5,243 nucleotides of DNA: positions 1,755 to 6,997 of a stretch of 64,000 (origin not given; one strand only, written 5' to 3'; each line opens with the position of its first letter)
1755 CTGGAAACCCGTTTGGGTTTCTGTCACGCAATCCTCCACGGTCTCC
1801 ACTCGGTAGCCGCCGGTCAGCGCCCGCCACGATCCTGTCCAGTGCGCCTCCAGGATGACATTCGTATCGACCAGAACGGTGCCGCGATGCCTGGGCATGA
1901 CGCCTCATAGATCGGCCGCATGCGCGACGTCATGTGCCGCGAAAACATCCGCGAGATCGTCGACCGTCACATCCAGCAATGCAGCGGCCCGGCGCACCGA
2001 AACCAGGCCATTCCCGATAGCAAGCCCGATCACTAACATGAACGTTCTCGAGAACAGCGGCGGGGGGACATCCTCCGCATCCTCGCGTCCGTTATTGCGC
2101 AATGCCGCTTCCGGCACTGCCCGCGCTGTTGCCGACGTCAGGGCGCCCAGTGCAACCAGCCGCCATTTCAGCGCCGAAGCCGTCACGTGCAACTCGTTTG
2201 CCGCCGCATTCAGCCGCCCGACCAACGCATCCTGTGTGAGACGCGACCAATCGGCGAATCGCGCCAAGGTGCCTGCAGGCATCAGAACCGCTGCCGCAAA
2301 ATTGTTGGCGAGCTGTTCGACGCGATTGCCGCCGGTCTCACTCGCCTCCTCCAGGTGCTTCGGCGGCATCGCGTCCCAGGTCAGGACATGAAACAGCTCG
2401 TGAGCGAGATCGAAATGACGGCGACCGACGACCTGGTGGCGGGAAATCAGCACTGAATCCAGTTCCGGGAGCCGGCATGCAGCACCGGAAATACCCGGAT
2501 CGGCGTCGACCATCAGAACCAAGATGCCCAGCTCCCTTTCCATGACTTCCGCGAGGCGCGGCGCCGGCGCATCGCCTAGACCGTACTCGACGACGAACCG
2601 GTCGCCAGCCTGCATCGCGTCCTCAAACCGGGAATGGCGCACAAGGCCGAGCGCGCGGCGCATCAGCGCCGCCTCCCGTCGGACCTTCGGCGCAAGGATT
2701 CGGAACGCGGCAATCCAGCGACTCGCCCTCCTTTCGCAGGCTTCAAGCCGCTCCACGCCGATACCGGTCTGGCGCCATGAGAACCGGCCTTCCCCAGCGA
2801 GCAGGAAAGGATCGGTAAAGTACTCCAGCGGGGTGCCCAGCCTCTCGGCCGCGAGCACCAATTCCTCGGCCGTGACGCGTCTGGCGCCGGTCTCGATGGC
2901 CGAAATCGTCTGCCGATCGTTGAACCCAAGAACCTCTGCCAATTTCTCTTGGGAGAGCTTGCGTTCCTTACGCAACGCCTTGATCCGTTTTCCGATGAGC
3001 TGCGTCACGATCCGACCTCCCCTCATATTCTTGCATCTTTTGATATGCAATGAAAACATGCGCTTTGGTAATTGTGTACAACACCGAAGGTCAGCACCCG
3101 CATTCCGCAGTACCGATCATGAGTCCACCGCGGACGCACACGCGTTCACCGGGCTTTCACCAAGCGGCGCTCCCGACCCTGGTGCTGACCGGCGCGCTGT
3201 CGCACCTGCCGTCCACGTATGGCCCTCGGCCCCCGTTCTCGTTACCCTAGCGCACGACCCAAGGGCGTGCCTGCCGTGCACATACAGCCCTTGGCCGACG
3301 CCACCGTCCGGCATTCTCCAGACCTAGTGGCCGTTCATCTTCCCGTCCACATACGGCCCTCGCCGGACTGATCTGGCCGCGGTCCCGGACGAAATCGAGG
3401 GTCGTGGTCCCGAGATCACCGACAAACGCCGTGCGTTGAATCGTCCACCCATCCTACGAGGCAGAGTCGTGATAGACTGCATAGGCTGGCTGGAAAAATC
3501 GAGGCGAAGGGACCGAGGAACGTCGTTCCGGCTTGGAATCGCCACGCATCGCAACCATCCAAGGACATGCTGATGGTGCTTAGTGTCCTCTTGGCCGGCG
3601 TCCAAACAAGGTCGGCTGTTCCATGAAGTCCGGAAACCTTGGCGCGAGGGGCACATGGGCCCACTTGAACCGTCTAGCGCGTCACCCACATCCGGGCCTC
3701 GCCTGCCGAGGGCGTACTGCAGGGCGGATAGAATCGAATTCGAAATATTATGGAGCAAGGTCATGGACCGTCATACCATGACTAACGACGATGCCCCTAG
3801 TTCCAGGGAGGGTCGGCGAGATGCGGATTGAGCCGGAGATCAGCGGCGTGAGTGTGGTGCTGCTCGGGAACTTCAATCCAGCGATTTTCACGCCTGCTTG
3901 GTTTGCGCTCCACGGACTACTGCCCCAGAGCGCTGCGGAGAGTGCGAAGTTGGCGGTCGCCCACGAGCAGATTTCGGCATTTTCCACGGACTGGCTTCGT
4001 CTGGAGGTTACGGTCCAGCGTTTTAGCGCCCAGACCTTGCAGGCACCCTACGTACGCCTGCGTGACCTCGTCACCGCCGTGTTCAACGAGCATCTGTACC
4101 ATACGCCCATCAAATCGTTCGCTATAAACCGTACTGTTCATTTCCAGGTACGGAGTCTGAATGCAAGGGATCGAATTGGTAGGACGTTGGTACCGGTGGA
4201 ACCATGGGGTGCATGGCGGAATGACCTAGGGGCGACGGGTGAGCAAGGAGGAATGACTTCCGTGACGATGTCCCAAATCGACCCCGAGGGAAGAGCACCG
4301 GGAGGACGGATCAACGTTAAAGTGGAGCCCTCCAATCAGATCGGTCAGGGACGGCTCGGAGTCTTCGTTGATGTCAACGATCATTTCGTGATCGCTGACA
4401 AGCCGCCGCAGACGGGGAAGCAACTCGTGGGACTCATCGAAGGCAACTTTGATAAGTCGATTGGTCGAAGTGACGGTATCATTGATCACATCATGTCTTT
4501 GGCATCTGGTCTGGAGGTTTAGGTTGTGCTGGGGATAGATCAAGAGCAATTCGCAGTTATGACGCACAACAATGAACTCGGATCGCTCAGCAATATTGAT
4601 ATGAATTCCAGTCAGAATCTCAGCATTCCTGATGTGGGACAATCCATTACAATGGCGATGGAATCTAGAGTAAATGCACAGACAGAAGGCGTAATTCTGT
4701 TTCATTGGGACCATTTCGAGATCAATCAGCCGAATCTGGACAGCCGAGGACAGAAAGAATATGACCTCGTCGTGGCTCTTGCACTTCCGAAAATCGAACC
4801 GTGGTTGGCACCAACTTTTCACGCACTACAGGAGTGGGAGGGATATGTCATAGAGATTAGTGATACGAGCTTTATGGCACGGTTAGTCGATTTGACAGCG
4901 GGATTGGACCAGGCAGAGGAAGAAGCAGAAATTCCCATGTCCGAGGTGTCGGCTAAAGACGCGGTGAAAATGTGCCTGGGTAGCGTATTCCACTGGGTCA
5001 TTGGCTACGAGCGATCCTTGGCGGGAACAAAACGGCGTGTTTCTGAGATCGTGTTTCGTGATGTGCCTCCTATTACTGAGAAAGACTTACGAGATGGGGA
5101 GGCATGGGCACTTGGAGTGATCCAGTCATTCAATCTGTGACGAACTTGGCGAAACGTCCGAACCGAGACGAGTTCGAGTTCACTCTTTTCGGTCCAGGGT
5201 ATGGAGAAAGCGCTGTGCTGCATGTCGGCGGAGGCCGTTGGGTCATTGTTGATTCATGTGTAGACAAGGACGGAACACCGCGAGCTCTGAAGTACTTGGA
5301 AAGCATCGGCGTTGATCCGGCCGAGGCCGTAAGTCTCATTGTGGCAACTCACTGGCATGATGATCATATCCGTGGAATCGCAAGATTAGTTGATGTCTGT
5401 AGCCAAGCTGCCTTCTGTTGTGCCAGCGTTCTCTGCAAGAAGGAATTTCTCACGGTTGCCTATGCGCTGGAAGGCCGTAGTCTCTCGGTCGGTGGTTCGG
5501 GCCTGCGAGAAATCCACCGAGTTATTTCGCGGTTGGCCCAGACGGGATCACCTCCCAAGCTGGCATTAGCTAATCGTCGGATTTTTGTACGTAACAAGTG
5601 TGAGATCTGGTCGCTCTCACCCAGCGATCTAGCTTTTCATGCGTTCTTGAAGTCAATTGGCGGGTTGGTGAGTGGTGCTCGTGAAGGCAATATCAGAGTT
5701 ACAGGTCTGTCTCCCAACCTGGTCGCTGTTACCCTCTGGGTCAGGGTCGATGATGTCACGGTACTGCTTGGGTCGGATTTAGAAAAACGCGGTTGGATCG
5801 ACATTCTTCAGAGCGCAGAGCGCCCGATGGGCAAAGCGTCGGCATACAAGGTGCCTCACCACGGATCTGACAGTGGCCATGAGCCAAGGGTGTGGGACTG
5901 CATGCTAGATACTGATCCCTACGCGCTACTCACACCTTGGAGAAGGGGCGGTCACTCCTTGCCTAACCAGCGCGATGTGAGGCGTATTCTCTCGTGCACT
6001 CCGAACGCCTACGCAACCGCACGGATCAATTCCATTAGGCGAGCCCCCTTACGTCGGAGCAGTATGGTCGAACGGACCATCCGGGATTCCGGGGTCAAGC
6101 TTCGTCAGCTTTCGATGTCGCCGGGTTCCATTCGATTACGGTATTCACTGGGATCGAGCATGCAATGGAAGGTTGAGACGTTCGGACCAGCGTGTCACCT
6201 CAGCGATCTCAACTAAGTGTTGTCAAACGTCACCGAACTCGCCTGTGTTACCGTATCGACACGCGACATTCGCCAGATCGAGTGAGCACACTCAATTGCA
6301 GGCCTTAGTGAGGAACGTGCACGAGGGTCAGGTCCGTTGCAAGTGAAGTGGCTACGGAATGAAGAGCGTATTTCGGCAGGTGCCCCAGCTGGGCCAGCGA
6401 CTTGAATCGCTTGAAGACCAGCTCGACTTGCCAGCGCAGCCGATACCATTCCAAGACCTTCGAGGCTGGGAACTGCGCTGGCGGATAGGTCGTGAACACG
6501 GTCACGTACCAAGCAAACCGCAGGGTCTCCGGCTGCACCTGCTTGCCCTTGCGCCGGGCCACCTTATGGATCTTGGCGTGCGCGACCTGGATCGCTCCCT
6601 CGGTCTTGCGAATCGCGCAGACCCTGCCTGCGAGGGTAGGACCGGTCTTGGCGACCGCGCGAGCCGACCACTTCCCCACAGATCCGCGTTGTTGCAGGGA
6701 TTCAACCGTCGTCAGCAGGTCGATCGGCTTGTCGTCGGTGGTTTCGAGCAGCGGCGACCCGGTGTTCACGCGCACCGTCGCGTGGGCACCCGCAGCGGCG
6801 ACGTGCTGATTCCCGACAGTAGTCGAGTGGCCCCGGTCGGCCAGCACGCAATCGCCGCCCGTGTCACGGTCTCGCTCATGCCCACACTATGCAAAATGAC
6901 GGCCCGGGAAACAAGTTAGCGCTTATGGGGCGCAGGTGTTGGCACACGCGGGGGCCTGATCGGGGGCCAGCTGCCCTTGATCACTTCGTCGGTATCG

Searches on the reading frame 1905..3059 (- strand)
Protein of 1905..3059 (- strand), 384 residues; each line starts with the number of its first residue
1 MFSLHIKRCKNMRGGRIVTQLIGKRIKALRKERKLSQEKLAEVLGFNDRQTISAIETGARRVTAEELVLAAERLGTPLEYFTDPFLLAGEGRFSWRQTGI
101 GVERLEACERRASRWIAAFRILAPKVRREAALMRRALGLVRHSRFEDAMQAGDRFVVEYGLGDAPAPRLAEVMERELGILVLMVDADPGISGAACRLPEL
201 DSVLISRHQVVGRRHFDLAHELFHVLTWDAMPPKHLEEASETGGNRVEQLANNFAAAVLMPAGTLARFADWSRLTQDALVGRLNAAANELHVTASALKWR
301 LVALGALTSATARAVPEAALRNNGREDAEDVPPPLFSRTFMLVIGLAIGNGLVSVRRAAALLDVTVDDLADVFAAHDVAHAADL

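Call 35: search_protein_families(library=pfam, proteins=[window:1905-3059:-], max_evalue=0.001)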
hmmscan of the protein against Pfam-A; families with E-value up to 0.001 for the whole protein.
window:1905-3059:- (384 aa): 4 families
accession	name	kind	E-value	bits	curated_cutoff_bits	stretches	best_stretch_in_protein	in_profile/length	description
PF01381.28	HTH_3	-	3.5e-14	53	23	1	26-81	1-55/55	Helix-turn-helix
PF12844.13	HTH_19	-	2.2e-10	40.7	30.2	1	23-81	1-58/64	Helix-turn-helix domain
PF06114.19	Peptidase_M78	-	4.2e-10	39.9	22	1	177-301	4-122/123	IrrE N-terminal-like domain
PF13560.12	HTH_31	-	1.1e-09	38.9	27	1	22-77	2-57/64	Helix-turn-helix domain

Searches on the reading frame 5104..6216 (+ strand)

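Call 35: search_protein_families(library=pfam, proteins=[window:5104-6216:+], max_evalue=0.001)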
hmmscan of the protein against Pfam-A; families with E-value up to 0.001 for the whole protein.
window:5104-6216:+ (370 aa): 1 family
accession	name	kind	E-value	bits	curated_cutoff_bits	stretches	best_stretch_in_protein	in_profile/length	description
PF00753.33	Lactamase_B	-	1.7e-06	28.6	22.7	1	35-107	6-75/196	Metallo-beta-lactamase superfamily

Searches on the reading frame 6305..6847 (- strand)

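Call 61: search_protein_families(library=pfam, proteins=[window:6305-6847:-], max_evalue=0.001)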
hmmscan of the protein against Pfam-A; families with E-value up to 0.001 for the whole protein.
window:6305-6847:- (180 aa): 1 family
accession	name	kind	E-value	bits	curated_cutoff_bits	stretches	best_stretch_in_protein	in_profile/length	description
PF01609.27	DDE_Tnp_1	-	8.8e-10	39.1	23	1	2-166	81-188/200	Transposase DDE domain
